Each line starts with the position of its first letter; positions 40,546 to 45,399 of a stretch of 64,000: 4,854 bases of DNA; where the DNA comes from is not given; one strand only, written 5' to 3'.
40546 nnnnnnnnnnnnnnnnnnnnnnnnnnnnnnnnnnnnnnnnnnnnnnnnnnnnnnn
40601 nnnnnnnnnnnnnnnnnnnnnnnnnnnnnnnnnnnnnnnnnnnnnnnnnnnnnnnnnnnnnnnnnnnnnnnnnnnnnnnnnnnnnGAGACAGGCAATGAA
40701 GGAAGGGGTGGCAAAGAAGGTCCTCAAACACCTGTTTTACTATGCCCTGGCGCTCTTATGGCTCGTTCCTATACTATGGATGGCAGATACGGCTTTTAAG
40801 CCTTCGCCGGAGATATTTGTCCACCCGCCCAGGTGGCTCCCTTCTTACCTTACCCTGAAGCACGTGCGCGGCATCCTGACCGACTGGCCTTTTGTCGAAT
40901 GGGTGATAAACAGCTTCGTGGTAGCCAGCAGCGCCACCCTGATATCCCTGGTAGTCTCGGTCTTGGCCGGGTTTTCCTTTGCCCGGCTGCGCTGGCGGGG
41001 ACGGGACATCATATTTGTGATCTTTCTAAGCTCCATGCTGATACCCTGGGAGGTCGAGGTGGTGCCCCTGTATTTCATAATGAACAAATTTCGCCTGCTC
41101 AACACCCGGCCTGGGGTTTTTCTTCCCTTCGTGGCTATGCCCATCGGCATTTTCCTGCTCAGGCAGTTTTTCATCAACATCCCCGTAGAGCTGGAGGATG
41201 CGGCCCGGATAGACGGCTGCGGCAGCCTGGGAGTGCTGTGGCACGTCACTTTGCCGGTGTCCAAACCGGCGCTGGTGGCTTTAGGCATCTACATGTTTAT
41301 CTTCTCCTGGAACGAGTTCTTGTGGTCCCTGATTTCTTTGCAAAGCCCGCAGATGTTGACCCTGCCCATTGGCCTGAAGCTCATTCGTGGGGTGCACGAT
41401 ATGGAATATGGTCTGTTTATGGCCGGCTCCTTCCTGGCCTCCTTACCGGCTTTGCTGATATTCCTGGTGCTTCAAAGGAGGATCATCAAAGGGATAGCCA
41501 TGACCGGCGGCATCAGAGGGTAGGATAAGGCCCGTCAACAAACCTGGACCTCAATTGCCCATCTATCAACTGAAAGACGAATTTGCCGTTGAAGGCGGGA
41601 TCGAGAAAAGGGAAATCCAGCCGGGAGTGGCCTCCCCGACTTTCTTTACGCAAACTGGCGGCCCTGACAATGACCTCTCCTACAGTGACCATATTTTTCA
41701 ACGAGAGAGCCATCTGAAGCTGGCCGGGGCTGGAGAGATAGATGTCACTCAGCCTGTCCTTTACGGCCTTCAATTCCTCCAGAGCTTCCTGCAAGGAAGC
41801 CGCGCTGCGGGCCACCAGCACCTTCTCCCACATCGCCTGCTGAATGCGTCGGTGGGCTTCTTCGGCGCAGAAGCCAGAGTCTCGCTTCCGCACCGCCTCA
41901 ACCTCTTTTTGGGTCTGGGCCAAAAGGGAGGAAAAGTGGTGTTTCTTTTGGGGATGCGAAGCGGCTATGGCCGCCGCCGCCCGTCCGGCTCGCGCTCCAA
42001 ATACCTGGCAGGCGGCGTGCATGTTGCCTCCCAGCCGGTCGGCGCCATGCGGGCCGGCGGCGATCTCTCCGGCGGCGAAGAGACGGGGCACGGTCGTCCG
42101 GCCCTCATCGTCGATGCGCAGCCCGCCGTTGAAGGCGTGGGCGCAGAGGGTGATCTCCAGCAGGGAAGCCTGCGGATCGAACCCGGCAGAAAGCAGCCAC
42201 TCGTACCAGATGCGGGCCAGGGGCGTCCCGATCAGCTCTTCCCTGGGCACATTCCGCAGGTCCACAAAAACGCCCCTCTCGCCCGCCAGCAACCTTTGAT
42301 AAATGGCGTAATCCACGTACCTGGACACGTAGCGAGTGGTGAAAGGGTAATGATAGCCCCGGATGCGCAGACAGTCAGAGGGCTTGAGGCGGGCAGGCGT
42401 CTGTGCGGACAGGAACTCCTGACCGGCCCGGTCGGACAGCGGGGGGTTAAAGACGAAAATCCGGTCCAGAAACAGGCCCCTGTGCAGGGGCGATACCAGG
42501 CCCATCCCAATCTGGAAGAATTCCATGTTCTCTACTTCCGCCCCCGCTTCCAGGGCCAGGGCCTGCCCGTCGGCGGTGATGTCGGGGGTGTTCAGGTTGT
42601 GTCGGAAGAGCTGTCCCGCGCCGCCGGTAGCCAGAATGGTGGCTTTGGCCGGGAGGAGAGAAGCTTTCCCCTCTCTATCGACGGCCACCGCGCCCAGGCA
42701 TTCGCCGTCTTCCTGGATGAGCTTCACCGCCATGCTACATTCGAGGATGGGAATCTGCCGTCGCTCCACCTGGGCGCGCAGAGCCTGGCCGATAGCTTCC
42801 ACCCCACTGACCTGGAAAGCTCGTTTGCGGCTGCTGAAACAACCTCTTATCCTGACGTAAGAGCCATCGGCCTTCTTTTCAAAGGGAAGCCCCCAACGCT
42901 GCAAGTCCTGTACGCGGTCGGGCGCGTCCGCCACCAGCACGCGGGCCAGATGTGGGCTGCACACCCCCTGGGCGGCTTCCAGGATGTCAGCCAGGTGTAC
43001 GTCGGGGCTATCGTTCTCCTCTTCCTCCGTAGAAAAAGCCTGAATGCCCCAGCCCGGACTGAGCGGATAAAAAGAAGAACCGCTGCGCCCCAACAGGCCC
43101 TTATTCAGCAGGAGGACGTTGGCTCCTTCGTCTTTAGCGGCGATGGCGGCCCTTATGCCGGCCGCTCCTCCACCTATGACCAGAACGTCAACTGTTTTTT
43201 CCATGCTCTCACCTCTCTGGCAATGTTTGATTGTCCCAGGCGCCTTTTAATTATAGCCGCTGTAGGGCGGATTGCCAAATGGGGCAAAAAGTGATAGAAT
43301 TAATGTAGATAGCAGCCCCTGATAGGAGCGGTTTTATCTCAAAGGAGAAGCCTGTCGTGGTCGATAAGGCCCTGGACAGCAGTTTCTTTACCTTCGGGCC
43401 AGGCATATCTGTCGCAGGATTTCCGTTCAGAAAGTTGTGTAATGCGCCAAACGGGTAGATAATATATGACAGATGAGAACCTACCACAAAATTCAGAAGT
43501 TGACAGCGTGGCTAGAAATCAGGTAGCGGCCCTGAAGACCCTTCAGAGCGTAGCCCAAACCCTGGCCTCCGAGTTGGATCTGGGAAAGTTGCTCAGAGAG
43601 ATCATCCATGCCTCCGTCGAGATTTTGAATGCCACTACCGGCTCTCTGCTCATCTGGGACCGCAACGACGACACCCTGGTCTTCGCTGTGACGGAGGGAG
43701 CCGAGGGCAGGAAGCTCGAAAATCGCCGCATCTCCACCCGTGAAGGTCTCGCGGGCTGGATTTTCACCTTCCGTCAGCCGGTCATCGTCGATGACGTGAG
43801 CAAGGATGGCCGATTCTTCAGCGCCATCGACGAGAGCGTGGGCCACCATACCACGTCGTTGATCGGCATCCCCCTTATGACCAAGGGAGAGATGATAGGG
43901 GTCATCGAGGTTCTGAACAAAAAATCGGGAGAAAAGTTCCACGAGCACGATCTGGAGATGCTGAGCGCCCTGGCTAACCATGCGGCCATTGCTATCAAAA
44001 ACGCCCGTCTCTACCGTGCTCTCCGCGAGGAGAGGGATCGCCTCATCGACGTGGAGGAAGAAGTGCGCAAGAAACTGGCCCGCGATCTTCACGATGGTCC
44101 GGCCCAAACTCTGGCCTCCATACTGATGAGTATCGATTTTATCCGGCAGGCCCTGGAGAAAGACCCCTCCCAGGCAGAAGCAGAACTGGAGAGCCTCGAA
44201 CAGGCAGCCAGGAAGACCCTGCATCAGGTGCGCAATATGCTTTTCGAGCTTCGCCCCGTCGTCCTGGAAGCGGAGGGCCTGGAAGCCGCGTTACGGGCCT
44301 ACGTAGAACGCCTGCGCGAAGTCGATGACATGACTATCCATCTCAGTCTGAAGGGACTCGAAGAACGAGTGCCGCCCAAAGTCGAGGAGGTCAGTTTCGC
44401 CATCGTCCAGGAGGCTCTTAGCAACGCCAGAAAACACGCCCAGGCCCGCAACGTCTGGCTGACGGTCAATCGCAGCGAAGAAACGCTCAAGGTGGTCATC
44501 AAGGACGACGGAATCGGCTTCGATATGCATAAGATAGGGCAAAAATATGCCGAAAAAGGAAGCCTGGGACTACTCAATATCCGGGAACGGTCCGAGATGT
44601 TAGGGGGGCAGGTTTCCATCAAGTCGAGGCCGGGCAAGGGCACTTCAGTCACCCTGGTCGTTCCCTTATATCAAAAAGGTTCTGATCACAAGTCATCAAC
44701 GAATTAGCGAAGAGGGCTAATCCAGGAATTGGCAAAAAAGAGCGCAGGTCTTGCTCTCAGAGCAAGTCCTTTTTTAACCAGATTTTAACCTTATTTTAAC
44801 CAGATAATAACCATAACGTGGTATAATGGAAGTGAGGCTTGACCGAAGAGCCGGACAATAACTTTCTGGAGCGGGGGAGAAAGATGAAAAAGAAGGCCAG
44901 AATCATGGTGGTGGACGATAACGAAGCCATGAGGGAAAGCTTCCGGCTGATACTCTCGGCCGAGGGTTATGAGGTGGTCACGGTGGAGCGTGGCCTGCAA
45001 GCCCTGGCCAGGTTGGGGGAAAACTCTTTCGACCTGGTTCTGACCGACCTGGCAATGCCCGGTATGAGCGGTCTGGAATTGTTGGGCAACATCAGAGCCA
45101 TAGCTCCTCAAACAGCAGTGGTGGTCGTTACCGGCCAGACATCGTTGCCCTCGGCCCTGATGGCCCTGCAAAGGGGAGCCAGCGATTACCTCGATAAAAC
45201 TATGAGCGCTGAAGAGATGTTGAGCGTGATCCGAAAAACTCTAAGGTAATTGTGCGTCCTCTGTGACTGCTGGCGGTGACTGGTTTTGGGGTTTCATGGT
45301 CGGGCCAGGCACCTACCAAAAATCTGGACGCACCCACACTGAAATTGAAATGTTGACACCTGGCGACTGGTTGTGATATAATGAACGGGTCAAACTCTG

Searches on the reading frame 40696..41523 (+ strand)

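Call 30: search_protein_families(library=pfam, proteins=[window:40696-41523:+], max_evalue=0.001)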
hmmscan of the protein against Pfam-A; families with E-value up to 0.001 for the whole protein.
window:40696-41523:+ (275 aa): 1 family
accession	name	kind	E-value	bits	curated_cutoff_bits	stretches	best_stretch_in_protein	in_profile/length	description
PF00528.27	BPD_transp_1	-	3.3e-14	53.5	26.4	1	89-263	2-178/184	Binding-protein-dependent transport system inner membrane component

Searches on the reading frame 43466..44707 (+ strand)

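Call 13: search_protein_families(library=pfam, proteins=[window:43466-44707:+], max_evalue=0.01)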
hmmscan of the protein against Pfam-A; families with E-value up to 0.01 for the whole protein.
window:43466-44707:+ (413 aa): 8 families
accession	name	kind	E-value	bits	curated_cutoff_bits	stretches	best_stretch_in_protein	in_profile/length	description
PF01590.32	GAF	-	1.4e-20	74.6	22.4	1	38-177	1-133/133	GAF domain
PF13185.12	GAF_2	-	9.9e-20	71.6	28.6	1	37-177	2-135/136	GAF domain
PF02518.31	HATPase_c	-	3.5e-18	66.5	26.4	1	313-402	9-110/111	Histidine kinase-, DNA gyrase B-, and HSP90-like ATPase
PF07730.19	HisKA_3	-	1.9e-17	64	24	1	201-267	2-68/68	Histidine kinase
PF13492.12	GAF_3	-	1.1e-14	55.4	27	1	38-179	1-129/129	GAF domain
PF13581.12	HATPase_c_2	-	4.9e-06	27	27.4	1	306-374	29-107/127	Histidine kinase-like ATPase domain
PF15714.11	SpoVT_C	-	0.00019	22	27.5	1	50-171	9-121/128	Stage V sporulation protein T C-terminal, transcription factor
PF13589.12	HATPase_c_3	-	0.0029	18.1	25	1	313-357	6-50/137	Histidine kinase-, DNA gyrase B-, and HSP90-like ATPase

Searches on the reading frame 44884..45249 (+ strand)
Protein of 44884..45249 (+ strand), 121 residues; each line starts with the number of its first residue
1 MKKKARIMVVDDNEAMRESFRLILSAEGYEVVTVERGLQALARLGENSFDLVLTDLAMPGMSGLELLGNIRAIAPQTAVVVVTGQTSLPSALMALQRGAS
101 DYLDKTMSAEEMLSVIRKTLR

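Call 13: search_protein_families(library=pfam, proteins=[window:44884-45249:+], max_evalue=0.01)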
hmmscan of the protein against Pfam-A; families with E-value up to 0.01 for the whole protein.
window:44884-45249:+ (121 aa): 1 family
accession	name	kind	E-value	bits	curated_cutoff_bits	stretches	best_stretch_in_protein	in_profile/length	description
PF00072.30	Response_reg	-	1.6e-30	106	30.2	1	7-116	1-110/111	Response regulator receiver domain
